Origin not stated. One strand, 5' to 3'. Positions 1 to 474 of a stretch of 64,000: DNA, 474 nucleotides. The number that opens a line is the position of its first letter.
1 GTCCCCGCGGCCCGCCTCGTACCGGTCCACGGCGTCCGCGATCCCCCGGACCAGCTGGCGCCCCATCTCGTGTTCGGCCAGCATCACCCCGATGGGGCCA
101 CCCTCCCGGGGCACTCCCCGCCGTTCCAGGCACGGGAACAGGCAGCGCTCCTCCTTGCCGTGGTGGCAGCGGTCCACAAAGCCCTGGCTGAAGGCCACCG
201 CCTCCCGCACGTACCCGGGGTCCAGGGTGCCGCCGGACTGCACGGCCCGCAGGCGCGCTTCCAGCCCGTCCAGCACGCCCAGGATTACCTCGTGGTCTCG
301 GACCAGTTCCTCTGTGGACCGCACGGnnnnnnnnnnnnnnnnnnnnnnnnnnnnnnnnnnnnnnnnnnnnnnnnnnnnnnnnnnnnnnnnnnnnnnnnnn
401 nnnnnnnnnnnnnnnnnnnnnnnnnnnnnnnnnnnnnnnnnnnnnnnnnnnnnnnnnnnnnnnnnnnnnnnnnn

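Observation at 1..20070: Sixteen-gene island resembling a complete anaerobic 4-hydroxybenzoate/benzoate catabolic set in a high-GC Bacillota-like genome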

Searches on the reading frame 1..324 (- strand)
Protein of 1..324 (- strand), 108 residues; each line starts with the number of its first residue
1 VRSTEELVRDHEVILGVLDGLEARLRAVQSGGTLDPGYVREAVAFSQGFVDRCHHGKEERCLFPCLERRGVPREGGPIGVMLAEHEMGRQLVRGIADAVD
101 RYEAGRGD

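Call 6: search_protein_families(library=pfam, proteins=[window:1-324:-])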
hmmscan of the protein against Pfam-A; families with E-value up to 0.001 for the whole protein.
window:1-324:- (108 aa): 1 family
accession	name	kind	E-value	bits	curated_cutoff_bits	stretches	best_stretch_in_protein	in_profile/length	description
PF01814.28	Hemerythrin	-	2.8e-13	50.9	25.3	1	4-103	3-96/127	Hemerythrin HHE cation binding domain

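Call 8: search_protein_families(library=ncbifam, proteins=[window:1-324:-], max_evalue=0.00001)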
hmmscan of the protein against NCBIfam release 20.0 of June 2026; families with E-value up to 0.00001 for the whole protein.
window:1-324:- (108 aa): 0 families
